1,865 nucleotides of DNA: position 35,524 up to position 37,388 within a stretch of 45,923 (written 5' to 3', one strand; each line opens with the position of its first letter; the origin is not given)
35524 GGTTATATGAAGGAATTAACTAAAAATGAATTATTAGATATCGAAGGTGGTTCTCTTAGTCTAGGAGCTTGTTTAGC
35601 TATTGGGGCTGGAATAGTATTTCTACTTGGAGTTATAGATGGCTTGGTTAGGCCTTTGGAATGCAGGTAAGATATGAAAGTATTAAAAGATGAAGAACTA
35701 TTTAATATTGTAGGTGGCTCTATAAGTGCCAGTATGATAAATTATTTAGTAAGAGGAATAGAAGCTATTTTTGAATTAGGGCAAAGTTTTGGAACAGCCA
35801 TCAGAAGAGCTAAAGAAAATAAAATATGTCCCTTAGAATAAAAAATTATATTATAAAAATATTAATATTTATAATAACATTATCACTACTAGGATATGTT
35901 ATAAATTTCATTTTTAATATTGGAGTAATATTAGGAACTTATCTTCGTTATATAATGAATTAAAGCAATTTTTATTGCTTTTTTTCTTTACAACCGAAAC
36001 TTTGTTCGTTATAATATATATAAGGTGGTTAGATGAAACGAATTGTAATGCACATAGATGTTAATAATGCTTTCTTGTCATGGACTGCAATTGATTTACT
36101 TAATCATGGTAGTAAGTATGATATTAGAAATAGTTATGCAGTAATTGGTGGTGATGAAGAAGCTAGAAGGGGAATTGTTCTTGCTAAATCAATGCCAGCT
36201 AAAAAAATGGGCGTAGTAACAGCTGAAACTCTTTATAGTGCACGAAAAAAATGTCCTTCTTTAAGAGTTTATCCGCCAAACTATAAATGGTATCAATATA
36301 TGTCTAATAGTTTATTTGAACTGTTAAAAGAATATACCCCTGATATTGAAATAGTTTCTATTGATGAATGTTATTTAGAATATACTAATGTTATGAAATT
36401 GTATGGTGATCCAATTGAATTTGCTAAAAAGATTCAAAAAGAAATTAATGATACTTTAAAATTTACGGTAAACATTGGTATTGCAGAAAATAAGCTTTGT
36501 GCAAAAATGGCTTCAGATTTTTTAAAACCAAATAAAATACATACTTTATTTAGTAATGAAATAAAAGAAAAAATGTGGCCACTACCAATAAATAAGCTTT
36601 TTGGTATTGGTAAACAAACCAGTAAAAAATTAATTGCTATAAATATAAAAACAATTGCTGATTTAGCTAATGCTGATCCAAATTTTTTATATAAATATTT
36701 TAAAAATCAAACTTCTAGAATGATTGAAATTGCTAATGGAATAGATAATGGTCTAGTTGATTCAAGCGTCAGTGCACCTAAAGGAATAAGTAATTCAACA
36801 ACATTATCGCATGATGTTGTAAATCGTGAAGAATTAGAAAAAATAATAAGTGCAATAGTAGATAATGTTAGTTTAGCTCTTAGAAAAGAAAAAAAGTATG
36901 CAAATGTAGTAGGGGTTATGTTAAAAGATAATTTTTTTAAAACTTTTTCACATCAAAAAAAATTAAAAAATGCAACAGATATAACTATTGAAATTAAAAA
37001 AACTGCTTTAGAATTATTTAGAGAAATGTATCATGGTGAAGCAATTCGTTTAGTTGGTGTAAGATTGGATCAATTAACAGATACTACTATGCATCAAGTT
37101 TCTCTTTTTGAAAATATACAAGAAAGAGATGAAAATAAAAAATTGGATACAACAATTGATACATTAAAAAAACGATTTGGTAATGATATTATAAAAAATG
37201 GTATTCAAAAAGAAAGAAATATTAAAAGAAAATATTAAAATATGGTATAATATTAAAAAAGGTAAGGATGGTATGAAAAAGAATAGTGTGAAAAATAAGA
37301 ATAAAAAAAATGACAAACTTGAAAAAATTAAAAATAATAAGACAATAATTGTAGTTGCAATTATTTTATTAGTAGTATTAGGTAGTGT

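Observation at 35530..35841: Two unannotated double-glycine-leader peptide genes directly behind the C39-ABC exporter (candidate two-peptide bacteriocin)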

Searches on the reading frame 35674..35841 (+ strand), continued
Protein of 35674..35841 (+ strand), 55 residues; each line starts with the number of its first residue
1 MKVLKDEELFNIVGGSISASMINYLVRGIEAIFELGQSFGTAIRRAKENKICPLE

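Call 75: find_related_loci(query=A9, collection=genome_contigs, flank=3000)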
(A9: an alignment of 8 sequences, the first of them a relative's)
Query A9 (44 aa) in genome_contigs; peptide patterns used: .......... (x = any residue, [..] = any of these).
262 stretches matched a pattern; 242 encode a relative of the query (tblastn E <= 1e-3); the best 80 are kept; 80 distinct loci.
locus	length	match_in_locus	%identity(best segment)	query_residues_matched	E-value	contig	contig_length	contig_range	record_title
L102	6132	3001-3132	100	1-44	2e-23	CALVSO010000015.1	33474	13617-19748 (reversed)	MAG: uncultured Bacilli bacterium isolate BRZ_CH__bin62 genome assembly, contig: BRZ_CH__NODE_1832_length_33474_cov_23.8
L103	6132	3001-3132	98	1-44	1e-22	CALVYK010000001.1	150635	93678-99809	MAG: uncultured Bacilli bacterium isolate BRZ_AM__bin79 genome assembly, contig: BRZ_AM__NODE_123_length_150635_cov_23.0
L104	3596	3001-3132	98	1-44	1e-22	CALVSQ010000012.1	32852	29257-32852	MAG: uncultured Bacilli bacterium isolate BRZ_PA__bin23 genome assembly, contig: BRZ_PA__NODE_1829_length_32852_cov_32.6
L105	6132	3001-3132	98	1-44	1e-22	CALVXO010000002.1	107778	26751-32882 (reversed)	MAG: uncultured Bacilli bacterium isolate BRZ_PD__bin30 genome assembly, contig: BRZ_PD__NODE_202_length_107778_cov_13.0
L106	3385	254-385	75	1-44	6e-18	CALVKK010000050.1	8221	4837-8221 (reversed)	MAG: uncultured Bacilli bacterium isolate BRZ_NT__bin8 genome assembly, contig: BRZ_NT__NODE_10258_length_8221_cov_4.263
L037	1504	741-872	75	1-44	6e-18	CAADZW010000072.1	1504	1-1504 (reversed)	MAG TPA_asm: Bacilli bacterium, isolate HGM10873, WGS project CAADZW010000000 data, contig: ERS396376_74_k85_41351, whol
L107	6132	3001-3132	75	1-44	2e-17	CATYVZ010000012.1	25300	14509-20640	MAG TPA_asm: uncultured Bacilli bacterium isolate ERR9578307_bin.50_MetaWRAP_v1.3_MAG genome assembly, contig: ERZ185339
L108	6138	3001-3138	72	1-44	5e-16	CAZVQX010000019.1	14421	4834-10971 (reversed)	MAG TPA_asm: uncultured Muribaculaceae bacterium isolate SRP192927_co8_88 genome assembly, contig: NODE_3703_length_1442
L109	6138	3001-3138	70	1-44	4e-16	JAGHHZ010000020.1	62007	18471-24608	MAG: Bacilli bacterium isolate MAG.35 k127_809999, whole genome shotgun sequence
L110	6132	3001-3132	61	1-44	1e-15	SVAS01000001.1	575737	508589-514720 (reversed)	MAG: Bacillota bacterium isolate SIG208 NODE_21_length_575737_cov_13.617184, whole genome shotgun sequence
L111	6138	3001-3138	72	1-44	8e-16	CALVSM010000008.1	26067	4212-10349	MAG: uncultured Bacilli bacterium isolate BRZ_AH__bin14 genome assembly, contig: BRZ_AH__NODE_2767_length_26067_cov_7.88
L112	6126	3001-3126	71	3-44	1e-15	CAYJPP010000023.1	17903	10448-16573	MAG TPA_asm: uncultured Muribaculaceae bacterium isolate ERP123703_co3_323 genome assembly, contig: NODE_3744_length_179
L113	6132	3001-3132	64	1-44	2e-15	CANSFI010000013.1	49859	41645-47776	MAG TPA_asm: uncultured Tenericutes bacterium isolate SRR15730532_bin.52_metawrap_v1.3_MAG genome assembly, contig: NODE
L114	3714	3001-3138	67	1-44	4e-15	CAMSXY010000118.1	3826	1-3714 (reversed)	MAG TPA_asm: uncultured Bacillales bacterium isolate ERR9465699_bin.50_metawrap_v1.3_MAG genome assembly, contig: NODE.1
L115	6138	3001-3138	70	1-44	9e-15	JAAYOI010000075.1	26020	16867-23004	MAG: Mollicutes bacterium isolate AS21ysBPME_343 208364_AS21, whole genome shotgun sequence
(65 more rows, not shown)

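Call 93: search_dna_similar(query=window:35674-35838:+, collection=plasmids, mode=protein, max_evalue=0.01, max_rows=10)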
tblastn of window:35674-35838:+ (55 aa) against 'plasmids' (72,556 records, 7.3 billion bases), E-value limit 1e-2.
No match.

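Call 94: search_dna_similar(query=window:35674-35838:+, collection=phages, mode=protein, max_evalue=0.01, max_rows=10)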
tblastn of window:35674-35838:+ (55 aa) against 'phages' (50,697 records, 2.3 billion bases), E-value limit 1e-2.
No match.

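Call 97: predict_structure(alignment_id=A1)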
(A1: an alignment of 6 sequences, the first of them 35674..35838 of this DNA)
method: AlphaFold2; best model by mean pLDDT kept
length: 55 residues; sequences in the alignment: 6
mean_pLDDT: 70.4   pTM: 0.35
mean pLDDT of the five models: 70.4, 69.8, 64.8, 63.8, 57.6
residues with pLDDT >= 90: 0; 70-90: 26; 50-70: 27; < 50: 2
segments of 3 or more residues with pLDDT < 50: none
pLDDT, mean of each block of 10 residues (from residue 1): 66 64 82 81 69 50
secondary structure, 60 per line:
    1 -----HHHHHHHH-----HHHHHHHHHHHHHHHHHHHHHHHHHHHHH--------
elements in order: H6-13 H19-47

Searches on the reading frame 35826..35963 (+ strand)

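Call 3: search_protein_families(library=pfam, proteins=[window:35826-35963:+], max_evalue=1)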
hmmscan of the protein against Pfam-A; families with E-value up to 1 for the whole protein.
window:35826-35963:+ (45 aa): 1 family
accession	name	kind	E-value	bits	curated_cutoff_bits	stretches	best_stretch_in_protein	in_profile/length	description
PF00584.25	SecE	-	0.38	11.2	22.7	1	7-34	24-51/55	SecE/Sec61-gamma subunits of protein translocation complex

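Call 4: search_protein_families(library=ncbifam, proteins=[window:35826-35963:+], max_evalue=1)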
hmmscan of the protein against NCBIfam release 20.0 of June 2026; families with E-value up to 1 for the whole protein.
window:35826-35963:+ (45 aa): 1 family
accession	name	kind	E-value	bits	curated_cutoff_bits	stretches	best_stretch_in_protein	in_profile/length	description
NF047685.1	TeichurnBiosyTuaF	equivalog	0.24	11.1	340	1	3-27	10-34/225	teichuronic acid biosynthesis protein TuaF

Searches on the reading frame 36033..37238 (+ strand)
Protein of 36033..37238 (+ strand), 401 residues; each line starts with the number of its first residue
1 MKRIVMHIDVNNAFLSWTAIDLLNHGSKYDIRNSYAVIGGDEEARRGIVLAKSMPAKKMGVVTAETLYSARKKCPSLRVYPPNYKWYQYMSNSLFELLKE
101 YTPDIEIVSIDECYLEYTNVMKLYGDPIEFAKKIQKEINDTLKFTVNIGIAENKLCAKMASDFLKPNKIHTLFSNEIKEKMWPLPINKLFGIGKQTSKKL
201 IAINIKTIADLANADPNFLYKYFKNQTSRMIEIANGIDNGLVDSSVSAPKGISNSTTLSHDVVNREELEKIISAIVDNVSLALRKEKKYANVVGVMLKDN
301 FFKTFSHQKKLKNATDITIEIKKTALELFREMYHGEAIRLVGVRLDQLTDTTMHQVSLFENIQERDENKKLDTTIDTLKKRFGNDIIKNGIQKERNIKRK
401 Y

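Call 3: search_protein_families(library=pfam, proteins=[window:36033-37238:+], max_evalue=1)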
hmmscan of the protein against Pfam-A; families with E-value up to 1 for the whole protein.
window:36033-37238:+ (401 aa): 8 families
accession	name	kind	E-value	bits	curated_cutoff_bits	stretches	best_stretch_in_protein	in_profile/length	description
PF00817.25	IMS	-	1.7e-35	122.6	23.2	1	29-162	16-148/148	impB/mucB/samB family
PF11799.13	IMS_C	-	3e-25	89.2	20.7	1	249-358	1-109/109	impB/mucB/samB family C-terminal domain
PF11798.14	IMS_HHH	-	2.1e-07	31.2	24.4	1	175-205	2-32/32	IMS family HHH motif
PF11731.14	Cdd1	-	0.00051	20.6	25.5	1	187-228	9-50/86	Pathogenicity locus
PF21999.2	IMS_HHH_1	-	0.0006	20.7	27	1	189-231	3-45/53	DNA polymerase-iota, thumb domain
PF14520.12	HHH_5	-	0.00073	20.4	27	1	191-220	9-38/57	Helix-hairpin-helix domain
PF10391.15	DNA_pol_lambd_f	-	0.01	16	29.8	1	189-217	6-34/51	Fingers domain of DNA polymerase lambda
PF25639.1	DUF7943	-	0.071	13.4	27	1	61-119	46-102/123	Domain of unknown function (DUF7943)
